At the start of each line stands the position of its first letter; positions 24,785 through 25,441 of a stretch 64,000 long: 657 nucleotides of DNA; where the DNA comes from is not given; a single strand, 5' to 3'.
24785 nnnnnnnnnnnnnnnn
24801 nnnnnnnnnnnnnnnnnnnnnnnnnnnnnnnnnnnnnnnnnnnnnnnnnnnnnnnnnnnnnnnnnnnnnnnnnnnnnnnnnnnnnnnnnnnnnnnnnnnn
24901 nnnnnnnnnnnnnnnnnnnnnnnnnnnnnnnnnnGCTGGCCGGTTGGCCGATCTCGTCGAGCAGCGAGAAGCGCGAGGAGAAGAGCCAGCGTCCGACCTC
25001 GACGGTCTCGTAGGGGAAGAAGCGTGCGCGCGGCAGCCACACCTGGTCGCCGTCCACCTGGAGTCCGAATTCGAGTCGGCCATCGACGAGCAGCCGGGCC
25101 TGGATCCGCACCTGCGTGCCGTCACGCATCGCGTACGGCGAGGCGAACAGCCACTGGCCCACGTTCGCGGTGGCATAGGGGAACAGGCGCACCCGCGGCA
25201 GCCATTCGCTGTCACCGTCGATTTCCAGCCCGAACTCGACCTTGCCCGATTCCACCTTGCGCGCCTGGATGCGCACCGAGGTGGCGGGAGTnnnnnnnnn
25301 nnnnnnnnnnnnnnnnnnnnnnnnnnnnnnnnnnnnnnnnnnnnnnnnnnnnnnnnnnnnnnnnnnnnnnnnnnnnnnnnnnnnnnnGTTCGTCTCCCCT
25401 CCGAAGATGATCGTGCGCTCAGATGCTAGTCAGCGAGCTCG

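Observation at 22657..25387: Two tandem secreted paralogues built from an unrecognised ~52-aa repeat followed by FN3-like domains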

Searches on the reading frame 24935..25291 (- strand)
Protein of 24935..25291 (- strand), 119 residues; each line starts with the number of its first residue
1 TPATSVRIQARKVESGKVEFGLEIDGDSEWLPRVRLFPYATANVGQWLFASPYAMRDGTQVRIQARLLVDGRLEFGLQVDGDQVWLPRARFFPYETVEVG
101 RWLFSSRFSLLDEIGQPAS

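Call 15: search_solved_structures(query=A2, max_evalue=10)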
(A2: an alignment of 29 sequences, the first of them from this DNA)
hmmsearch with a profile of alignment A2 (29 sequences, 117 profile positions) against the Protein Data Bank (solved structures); distinct sequences matched with E-value up to 10: 0.

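Call 19: predict_structure(alignment_id=A2)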
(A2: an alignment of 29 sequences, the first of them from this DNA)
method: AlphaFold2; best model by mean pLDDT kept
length: 119 residues; sequences in the alignment: 29
mean_pLDDT: 81.5   pTM: 0.74
mean pLDDT of the five models: 81.5, 80.1, 78.6, 77.2, 76.0
residues with pLDDT >= 90: 45; 70-90: 51; 50-70: 19; < 50: 4
segments of 3 or more residues with pLDDT < 50: 116-119
pLDDT, mean of each block of 10 residues (from residue 1): 77 93 75 77 92 78 90 89 73 92 85 53
secondary structure, 60 per line:
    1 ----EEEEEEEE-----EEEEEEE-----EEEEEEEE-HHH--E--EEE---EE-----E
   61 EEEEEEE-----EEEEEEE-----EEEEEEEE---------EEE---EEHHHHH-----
elements in order: E5-12 E18-24 E30-37 E47-49 E60-67 E73-79 E85-92 E102-104 H110-114

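Call 22: search_protein_representatives(alignment_id=A2)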
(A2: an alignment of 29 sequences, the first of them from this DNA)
Query: 29 sequences, 117 profile positions. Proteins with E-value up to 0.001 (for the whole library): 1018; up to 1e-10: 519; up to 1e-30: 30. The best 150 are listed.
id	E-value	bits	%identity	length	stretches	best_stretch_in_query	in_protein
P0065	9.2e-57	206.1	-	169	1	2-115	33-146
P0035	3.3e-55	201.1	-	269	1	2-115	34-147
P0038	1.5e-54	198.9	-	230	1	2-110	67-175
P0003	1.6e-54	198.9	-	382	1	2-115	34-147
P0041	2.8e-54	198.1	-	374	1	2-115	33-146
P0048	1.4e-53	195.8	-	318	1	2-114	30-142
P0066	3.1e-53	194.7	-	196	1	2-114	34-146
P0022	3.9e-53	194.4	-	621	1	2-115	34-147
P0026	1.6e-52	192.5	-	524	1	2-114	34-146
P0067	6.5e-52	190.4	-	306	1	2-113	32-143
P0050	2.4e-48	178.9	-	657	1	2-115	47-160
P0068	4.6e-48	178.0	-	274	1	2-115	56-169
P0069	1.6e-47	176.3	-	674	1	2-115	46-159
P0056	4.3e-47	174.9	-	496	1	2-114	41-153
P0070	5.9e-47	174.5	-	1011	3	2-111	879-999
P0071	6.4e-47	174.4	-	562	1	4-115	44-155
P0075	4.3e-40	152.3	-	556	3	3-110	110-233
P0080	2.4e-34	133.8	-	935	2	4-112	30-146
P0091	7.2e-28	112.9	-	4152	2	3-110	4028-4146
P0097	2.6e-26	107.9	-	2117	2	4-110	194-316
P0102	3.4e-25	104.3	-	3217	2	2-107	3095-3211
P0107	2.9e-24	101.3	-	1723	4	5-107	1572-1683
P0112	2.9e-23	98.0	-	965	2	7-109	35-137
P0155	1.7e-20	89.1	-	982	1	7-110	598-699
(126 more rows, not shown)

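Call 24: fold_search(model_id=the predicted structure, library=pdb)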
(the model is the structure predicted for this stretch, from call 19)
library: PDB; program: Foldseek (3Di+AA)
matches with E <= 10: 725; with E <= 0.001: 0
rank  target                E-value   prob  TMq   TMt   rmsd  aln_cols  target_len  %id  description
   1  2gw4_B                7.2e-02  0.12  0.17  0.14  16.9       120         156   18  Crystal structure of stony coral fluorescent protein Kaede, red form (released 2007-05-08)
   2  6xn2_A                8.0e-02  0.47  0.26  0.12  12.5       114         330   15  Crystal structure of the GH43_1 enzyme from Xanthomonas citri complexed with xylotriose (released 2020-12-02)
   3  3mx7                  1.0e-01  0.80  0.38  0.47  11.1        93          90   12  Crystal Structure Analysis of Human FAIM-NTD (released 2011-05-18)
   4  4hfs_A                1.0e-01  0.41  0.27  0.19  10.6       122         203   11  Crystal structure of an uncharacterized protein (yncM) from Bacillus subtilis subsp. subtilis str. 168 at 1.55 A resol (released 2012-12-05)
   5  2gw3_A                1.1e-01  0.11  0.18  0.12  16.8       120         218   18  Crystal structure of stony coral fluorescent protein Kaede, green form (released 2007-05-08)
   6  6xn2_B                1.3e-01  0.35  0.26  0.11  14.1       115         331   16  Crystal structure of the GH43_1 enzyme from Xanthomonas citri complexed with xylotriose (released 2020-12-02)
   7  2btj_A                1.4e-01  0.15  0.22  0.17  11.8       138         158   14  Fluorescent Protein EosFP - red form (released 2005-06-23)
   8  1zux_A                1.9e-01  0.14  0.19  0.14  11.6       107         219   15  EosFP Fluorescent Protein- Green Form (released 2005-06-28)
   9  4gob_A                2.1e-01  0.13  0.19  0.13  12.4       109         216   15  Low pH Crystal Structure of a reconstructed Kaede-type Red Fluorescent Protein, Least Evolved Ancestor (LEA) (released 2013-07-31)
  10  6xn1_A                2.3e-01  0.18  0.23  0.10  14.7       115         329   16  Crystal structure of the GH43_1 enzyme from Xanthomonas citri complexed with xylose (released 2020-12-02)
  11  1w8o_A                2.5e-01  0.16  0.22  0.08   8.9       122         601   15  Contribution of the Active Site Aspartic Acid to Catalysis in the Bacterial Neuraminidase from Micromonospora viridifa (released 2004-09-29)
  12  4hq8_E                2.5e-01  0.13  0.20  0.14  11.7       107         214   17  Crystal structure of a green-to-red photoconvertible DRONPA, pcDRONPA in the green-on-state (released 2013-11-13)
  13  3zul_C                2.5e-01  0.11  0.18  0.13  11.5       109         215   19  Padron on (fluorescent) Icis intermediate state (released 2011-11-09)
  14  5exc_ee               2.6e-01  0.10  0.20  0.17  11.6       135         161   17  Photoconverted red fluorescent protein DendRFP (released 2016-08-03)
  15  5xau_A                2.6e-01  0.10  0.22  0.06  13.7       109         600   10  Crystal structure of integrin binding fragment of laminin-511 (released 2017-09-20)
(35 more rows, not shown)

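Call 38: search_protein_families(library=pfam, alignment_id=A3, max_evalue=0.001)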
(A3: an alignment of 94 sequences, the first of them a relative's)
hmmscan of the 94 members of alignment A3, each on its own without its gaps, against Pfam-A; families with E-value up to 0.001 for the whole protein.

A. member 1, P0067 (306 aa): 0 families

B. families by the number of members that match (of 94 scanned): 46 families (the first 25 are shown)
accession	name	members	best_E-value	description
PF13540.12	RCC1_2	22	4.6e-88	Regulator of chromosome condensation (RCC1) repeat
PF25390.1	WD40_RLD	22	2.3e-58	RCC1-like domain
PF00560.39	LRR_1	20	7e-53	Leucine Rich Repeat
PF13855.12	LRR_8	20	9.7e-38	Leucine rich repeat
PF12799.13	LRR_4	20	5.7e-34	Leucine Rich repeats (2 copies)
PF23598.1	LRR_14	19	4.6e-37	Leucine-rich repeat region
PF25019.1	LRR_R13L1-DRL21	7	2.9e-07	R13L1/DRL21 LRRs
PF24141.1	LRR_ComC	6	4.8e-06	EGF-like domain-containing protein ComC LRR domain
PF00395.25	SLH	3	4.1e-20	S-layer homology domain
PF00041.27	fn3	3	2.5e-11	Fibronectin type III domain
PF24758.1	LRR_At5g56370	3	6.2e-05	FBD-associated F-box protein At5g56370, LRR repeats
PF13637.12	Ank_4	2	6.4e-25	Ankyrin repeats (many copies)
PF00023.36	Ank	2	4.7e-24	Ankyrin repeat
PF12796.13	Ank_2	2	2.7e-21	Ankyrin repeats (3 copies)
PF13606.12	Ank_3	2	3.5e-20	Ankyrin repeat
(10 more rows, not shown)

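Call 54: fold_search(model_id=the predicted structure, library=viral)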
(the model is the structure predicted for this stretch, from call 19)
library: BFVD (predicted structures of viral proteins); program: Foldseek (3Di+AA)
matches with E <= 10: 995; with E <= 0.001: 0
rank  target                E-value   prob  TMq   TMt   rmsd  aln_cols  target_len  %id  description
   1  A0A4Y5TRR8            4.1e-02  0.63  0.31  0.31  12.9       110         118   14  Putative lysozyme inhibitor [Serratia phage Moabite]
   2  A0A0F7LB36            6.0e-02  0.72  0.32  0.28  20.6        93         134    9  Uncharacterized protein [uncultured marine virus]
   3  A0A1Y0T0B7            6.7e-02  0.08  0.16  0.10  20.9       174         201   10  Uncharacterized protein [Pseudomonas phage Noxifer]
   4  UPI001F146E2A         7.1e-02  0.72  0.32  0.32  12.7       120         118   10  (no name look-up for this kind of identifier)
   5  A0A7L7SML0            7.4e-02  0.35  0.20  0.13  13.3        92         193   14  (no name in the UniProt tables at hand)
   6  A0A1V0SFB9            1.1e-01  0.75  0.27  0.33   6.0        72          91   12  Uncharacterized protein [Hokovirus HKV1]
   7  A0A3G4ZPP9            1.1e-01  0.38  0.25  0.28  14.8        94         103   13  Uncharacterized protein [Barrevirus sp.]
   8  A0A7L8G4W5            1.1e-01  0.47  0.29  0.26  11.7       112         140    7  (no name in the UniProt tables at hand)
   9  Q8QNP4                1.3e-01  0.23  0.24  0.04  13.1       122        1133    8  EsV-1-17 [Ectocarpus siliculosus virus 1 (isolate New Zealand/Kaikoura/1988)]
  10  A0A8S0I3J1            1.6e-01  0.85  0.41  0.48   3.9        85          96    9  (no name in the UniProt tables at hand)
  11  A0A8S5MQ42            1.6e-01  0.35  0.28  0.11  12.9       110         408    9  Portal [Siphoviridae sp. ctu7G16]
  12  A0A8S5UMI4            1.7e-01  0.44  0.29  0.27  11.6       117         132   12  Uncharacterized protein [Myoviridae sp. ctCo31]
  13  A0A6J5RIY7            1.7e-01  0.16  0.22  0.26  12.8        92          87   14  Uncharacterized protein [uncultured Caudovirales phage]
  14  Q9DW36                1.7e-01  0.13  0.20  0.12  14.3       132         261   11  Pr152.5 [Rat cytomegalovirus (strain Maastricht)]
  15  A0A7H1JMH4            1.7e-01  0.13  0.23  0.08  15.1       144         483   10  Coat protein [Yam asymptomatic virus 1]
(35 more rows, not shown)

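Call 55: list_cluster_members(proteins=[P0070, P0091, P0102, P0107, P0080, P0075, P0097, P0155, P0112, P0071])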
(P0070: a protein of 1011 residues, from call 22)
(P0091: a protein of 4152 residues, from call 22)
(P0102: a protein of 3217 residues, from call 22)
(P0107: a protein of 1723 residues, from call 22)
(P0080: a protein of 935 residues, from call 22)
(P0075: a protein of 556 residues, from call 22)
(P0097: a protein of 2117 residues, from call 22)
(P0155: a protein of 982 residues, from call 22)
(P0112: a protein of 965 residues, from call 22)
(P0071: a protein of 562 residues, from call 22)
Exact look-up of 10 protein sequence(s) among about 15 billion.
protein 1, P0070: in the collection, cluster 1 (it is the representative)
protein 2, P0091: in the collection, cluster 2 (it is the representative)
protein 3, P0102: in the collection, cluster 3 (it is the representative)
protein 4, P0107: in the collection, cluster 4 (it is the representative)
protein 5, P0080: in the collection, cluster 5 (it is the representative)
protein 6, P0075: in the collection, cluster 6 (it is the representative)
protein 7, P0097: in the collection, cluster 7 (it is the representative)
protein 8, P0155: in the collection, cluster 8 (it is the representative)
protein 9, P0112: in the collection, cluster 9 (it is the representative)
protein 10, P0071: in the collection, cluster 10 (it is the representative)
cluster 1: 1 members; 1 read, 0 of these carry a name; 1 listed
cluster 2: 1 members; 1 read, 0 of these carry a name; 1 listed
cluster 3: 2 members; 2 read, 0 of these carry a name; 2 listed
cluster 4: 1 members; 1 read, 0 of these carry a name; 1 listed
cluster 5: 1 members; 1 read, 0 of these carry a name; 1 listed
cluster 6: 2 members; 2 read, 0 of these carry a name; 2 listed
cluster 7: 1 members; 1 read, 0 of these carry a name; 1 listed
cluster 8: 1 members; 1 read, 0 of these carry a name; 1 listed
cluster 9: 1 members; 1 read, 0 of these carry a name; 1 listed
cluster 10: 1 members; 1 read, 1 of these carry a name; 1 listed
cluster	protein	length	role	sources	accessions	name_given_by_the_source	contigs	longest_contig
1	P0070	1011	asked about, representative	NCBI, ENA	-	-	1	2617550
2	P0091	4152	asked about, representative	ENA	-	-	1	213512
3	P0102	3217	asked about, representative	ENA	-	-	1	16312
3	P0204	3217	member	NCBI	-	-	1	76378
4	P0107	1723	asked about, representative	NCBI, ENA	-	-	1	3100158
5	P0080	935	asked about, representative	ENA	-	-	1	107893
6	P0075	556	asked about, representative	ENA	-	-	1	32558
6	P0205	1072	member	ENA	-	-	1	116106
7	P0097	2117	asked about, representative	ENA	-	-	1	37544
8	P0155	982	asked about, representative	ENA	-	-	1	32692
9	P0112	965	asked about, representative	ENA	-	-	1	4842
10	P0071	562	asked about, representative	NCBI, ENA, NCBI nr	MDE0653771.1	MAG: branched-chain amino acid ABC transporter substrate-binding protein [bacterium] | branched-chain amino acid ABC transporter substrate-binding protein [bacterium]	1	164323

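Call 56: find_encoding_contigs(protein=P0071, flank=7000, max_places=2)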
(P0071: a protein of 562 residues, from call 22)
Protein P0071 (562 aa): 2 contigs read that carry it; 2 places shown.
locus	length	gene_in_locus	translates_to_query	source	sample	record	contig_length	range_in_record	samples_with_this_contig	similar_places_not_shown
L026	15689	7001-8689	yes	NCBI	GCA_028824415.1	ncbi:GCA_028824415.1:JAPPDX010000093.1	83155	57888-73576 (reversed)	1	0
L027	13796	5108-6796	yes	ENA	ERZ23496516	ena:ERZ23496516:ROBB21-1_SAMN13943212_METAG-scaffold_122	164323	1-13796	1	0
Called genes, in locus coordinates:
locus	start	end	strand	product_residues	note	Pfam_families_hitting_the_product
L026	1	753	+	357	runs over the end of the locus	PF00478:IMPDH, PF00977:His_biosynth (faint), PF03060:NMO, PF01070:FMN_dh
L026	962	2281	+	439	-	PF01979:Amidohydro_1, PF07969:Amidohydro_3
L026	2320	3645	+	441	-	PF01979:Amidohydro_1, PF07969:Amidohydro_3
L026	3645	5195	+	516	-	PF01266:DAO (faint), PF01946:Thi4 (faint), PF12831:FAD_oxidored (weak), PF13450:NAD_binding_8, PF01593:Amino_oxidase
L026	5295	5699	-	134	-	PF01850:PIN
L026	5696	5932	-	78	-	PF22513:FitA-like_RHH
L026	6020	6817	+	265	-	PF02633:Creatininase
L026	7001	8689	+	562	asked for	PF13458:Peripla_BP_6, PF01094:ANF_receptor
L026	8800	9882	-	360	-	PF07510:GmrSD_C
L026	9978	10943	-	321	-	PF08240:ADH_N, PF00107:ADH_zinc_N, PF13602:ADH_zinc_N_2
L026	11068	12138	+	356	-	PF00174:Oxidored_molyb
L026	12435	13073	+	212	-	PF00297:Ribosomal_L3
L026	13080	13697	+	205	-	PF00573:Ribosomal_L4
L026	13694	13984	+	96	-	PF00276:Ribosomal_L23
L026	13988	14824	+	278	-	PF00181:Ribosomal_L2_N, PF03947:Ribosomal_L2_C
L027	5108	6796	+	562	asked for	PF13458:Peripla_BP_6, PF01094:ANF_receptor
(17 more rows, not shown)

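Call 63: search_protein_families(library=pfam, max_evalue=10, proteins=[window:24935-25291:-])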
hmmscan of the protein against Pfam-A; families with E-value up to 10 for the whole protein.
seq(119 aa): 0 families
